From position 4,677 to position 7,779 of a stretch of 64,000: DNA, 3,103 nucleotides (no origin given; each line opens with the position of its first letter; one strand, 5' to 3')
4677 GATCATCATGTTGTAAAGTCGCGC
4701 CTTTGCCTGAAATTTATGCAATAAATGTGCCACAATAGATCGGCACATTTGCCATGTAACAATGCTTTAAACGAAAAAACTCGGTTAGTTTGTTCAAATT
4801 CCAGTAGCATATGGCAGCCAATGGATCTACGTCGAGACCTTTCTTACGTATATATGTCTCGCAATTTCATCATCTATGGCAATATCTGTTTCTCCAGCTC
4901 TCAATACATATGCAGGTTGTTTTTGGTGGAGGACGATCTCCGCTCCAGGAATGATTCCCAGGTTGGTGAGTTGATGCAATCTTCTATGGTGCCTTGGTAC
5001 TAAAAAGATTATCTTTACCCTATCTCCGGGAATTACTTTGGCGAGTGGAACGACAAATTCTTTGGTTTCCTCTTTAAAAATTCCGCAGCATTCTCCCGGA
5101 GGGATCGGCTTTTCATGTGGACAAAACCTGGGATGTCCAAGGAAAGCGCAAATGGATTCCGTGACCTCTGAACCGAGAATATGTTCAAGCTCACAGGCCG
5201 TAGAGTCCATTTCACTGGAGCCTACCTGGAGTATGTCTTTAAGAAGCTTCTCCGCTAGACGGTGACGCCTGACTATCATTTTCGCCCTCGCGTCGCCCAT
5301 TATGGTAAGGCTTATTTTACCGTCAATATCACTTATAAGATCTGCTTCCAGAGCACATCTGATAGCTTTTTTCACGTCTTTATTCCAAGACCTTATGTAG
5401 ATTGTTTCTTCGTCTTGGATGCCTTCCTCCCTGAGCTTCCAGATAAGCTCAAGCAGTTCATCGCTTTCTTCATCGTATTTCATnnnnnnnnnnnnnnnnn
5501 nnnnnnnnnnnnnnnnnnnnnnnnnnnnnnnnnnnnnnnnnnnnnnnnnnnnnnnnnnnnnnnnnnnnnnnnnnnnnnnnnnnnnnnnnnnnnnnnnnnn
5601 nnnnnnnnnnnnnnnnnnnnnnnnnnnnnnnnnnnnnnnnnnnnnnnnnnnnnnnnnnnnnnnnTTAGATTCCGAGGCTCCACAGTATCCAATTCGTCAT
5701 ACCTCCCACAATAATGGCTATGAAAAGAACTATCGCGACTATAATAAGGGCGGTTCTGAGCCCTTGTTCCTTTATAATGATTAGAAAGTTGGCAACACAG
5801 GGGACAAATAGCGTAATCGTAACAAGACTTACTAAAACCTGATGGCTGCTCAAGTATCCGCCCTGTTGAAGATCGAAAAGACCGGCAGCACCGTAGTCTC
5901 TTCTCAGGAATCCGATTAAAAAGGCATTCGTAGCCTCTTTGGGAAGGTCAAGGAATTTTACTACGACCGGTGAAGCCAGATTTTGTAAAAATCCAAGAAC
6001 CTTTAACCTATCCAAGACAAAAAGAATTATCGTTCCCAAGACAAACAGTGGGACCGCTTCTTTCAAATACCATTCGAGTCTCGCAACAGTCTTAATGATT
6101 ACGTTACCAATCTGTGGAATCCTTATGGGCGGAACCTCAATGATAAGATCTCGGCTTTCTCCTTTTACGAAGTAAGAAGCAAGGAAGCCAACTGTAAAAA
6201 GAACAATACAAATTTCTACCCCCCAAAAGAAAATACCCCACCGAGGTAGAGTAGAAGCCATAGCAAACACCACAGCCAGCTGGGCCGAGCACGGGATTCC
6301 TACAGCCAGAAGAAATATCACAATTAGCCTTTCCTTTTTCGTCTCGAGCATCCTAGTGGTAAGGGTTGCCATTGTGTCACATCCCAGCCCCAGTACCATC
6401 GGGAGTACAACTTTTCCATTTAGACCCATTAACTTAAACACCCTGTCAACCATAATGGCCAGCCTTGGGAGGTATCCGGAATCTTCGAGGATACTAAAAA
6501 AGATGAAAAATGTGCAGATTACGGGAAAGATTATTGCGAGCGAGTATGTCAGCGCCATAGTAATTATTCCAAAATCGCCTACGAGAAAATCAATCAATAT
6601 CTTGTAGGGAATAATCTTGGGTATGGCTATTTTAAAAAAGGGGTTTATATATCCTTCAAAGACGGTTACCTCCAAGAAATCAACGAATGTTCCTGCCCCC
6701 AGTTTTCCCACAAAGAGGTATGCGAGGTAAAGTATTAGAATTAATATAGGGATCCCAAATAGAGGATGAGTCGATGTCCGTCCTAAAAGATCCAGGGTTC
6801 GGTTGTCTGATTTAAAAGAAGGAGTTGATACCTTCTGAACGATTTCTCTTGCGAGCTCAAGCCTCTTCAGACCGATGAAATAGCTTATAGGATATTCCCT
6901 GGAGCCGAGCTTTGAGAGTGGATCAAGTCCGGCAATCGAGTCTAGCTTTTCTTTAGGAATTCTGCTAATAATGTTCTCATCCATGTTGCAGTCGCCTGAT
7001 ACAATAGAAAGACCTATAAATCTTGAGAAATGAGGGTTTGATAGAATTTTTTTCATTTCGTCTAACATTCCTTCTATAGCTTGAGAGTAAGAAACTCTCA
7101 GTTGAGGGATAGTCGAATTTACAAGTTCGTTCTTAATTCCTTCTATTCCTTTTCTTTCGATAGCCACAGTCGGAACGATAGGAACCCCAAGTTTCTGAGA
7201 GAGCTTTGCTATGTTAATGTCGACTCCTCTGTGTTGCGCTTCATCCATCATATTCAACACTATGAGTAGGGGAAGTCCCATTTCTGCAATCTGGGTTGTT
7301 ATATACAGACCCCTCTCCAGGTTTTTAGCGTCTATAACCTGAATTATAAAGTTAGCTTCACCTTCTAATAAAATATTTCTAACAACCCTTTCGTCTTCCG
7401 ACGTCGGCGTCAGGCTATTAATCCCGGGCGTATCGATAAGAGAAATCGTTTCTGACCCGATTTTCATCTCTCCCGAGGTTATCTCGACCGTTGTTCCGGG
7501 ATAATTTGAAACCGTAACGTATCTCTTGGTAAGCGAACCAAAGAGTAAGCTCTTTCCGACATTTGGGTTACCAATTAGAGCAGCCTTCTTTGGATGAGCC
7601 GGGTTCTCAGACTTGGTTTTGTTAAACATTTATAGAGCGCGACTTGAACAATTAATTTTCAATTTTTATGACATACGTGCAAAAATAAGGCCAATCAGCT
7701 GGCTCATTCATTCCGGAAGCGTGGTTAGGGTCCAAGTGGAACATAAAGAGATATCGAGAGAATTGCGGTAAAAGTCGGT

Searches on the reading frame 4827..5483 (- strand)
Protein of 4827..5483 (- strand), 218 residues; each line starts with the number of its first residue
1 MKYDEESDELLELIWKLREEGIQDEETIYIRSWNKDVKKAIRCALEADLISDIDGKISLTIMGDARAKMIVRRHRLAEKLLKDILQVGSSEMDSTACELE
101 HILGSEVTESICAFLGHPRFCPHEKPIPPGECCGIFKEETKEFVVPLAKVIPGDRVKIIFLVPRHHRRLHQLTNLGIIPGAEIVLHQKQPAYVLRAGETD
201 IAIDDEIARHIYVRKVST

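Call 6: search_protein_families(library=ncbifam, proteins=[window:4827-5483:-], max_evalue=0.01)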
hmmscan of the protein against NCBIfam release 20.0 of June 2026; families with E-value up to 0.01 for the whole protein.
window:4827-5483:- (218 aa): 2 families
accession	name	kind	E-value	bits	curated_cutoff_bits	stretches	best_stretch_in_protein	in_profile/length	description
NF053665.1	TransRegDtxRActin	equivalog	6.6e-21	74.8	290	1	51-215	56-232/233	iron-dependent transcriptional repressor DtxR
NF047407.1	TransRegMntRTherm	equivalog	1.1e-16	61.2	350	1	57-215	70-225/227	manganese-dependent transcriptional regulator MntR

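Call 7: search_protein_families(library=pfam, proteins=[window:4827-5483:-], max_evalue=0.01)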
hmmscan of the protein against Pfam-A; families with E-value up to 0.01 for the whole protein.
window:4827-5483:- (218 aa): 2 families
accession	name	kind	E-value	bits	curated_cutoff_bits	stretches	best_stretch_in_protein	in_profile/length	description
PF02742.21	Fe_dep_repr_C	-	1.5e-23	83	27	1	62-128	3-69/70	Iron dependent repressor, metal binding and dimerisation domain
PF04023.20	FeoA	-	1.8e-11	44.3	23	1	145-214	1-73/74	FeoA domain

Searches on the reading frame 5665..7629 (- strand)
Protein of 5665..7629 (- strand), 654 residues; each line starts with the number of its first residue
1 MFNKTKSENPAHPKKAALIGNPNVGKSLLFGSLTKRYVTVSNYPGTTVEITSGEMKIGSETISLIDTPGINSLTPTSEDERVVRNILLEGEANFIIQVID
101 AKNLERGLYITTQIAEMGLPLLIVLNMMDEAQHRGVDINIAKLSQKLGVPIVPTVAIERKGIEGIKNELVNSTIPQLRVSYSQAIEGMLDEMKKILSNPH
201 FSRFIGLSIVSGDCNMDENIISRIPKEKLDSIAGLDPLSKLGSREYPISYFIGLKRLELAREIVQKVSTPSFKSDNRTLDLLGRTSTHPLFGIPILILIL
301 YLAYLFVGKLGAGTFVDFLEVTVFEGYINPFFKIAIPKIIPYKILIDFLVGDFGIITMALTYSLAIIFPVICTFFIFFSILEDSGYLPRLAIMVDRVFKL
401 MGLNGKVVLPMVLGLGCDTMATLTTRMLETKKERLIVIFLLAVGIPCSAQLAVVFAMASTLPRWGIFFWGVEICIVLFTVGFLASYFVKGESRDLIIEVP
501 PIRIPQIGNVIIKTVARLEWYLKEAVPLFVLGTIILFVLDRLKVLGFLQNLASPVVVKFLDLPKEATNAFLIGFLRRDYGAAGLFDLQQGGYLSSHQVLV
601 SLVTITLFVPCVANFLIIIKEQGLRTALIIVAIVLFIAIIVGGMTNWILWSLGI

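Call 6: search_protein_families(library=ncbifam, proteins=[window:5665-7629:-], max_evalue=0.01)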
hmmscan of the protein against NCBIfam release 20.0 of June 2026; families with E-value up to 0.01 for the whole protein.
window:5665-7629:- (654 aa): 23 families
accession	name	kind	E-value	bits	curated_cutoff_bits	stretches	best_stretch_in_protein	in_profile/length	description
TIGR00437.1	feoB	equivalog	4.4e-124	415.4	315.65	1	20-621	1-594/594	ferrous iron transport protein B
NF007105.0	PRK09554.1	equivalog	1.6e-75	254.8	683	1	17-544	7-534/772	Fe(2+) transporter permease subunit FeoB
TIGR03594.1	GTPase_EngA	equivalog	1e-16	61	306.7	1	16-171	3-158/432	ribosome biogenesis GTPase Der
TIGR00231.1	small_GTP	domain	1.4e-15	57.4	42.5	1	14-167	4-160/164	GTP-binding protein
TIGR03918.1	GTP_HydF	equivalog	4.3e-14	52.2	325.55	1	14-192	8-184/392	[FeFe] hydrogenase H-cluster maturation GTPase HydF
NF003661.0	PRK05291.1-3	equivalog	1.2e-13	51.2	380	1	16-147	219-349/448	tRNA uridine-5-carboxymethylaminomethyl(34) synthesis GTPase MnmE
TIGR00450.1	mnmE_trmE_thdF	equivalog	1.5e-13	50.6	252.6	1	6-147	202-340/446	tRNA uridine-5-carboxymethylaminomethyl(34) synthesis GTPase MnmE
NF000908.1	PRK00089.1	equivalog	1.8e-13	50.5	237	1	16-176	6-169/291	GTPase Era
TIGR00436.1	era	equivalog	7.9e-11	41.8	116.25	1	15-168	2-158/270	GTPase Era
TIGR03596.1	GTPase_YlqF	equivalog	3.4e-09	36.5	208.2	1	12-87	117-188/276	ribosome biogenesis GTPase YlqF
NF003255.0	PRK04213.1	equivalog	3.5e-09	36.3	164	1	11-155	7-174/204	GTP-binding protein EngB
NF002828.0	PRK03003.1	equivalog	6.5e-09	34.9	631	1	7-133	207-342/477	ribosome biogenesis GTPase Der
TIGR03598.1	GTPase_YsxC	equivalog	8.2e-08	32.1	124.45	1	11-167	16-183/186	ribosome biogenesis GTP-binding protein YihA/YsxC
TIGR02729.1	Obg_CgtA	equivalog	8.4e-08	31.6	280.25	1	17-171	161-326/329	Obg family GTPase CgtA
TIGR03597.1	GTPase_YqeH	equivalog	1.6e-07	30.8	297.4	1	12-71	154-216/361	ribosome biogenesis GTPase YqeH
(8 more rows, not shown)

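Call 7: search_protein_families(library=pfam, proteins=[window:5665-7629:-], max_evalue=0.01)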
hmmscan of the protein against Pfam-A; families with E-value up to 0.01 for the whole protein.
window:5665-7629:- (654 aa): 8 families
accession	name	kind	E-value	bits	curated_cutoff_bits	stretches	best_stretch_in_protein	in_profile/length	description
PF02421.24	FeoB_N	-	3.2e-56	189.6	27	1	15-168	2-155/156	Ferrous iron transport protein B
PF07670.19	Gate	-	1.2e-25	90.4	29.6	2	366-459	3-102/104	Nucleoside recognition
PF01926.29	MMR_HSR1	-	4.5e-21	75.5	21.9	1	16-126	2-112/113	50S ribosome-binding GTPase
PF07664.17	FeoB_C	-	6.9e-09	35.7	26.6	1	467-517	2-54/54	Ferrous iron transport protein B C terminus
PF00009.33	GTP_EFTU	-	0.00096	19.2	26.5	1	45-170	54-183/188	Elongation factor Tu GTP binding domain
PF03193.22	RsgA_GTPase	-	0.0013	19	30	0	102-173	40-108/174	RsgA GTPase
PF00350.29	Dynamin_N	-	0.0038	17.7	27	1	54-126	95-166/168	Dynamin family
PF00071.28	Ras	-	0.0069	16.4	21.6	0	15-171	1-158/162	Ras family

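Call 57: find_encoding_contigs(protein=window:5665-7629:-, flank=10000, max_places=3)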
Protein window:5665-7629:- (654 aa): no gene with exactly this product is on record in the collection.
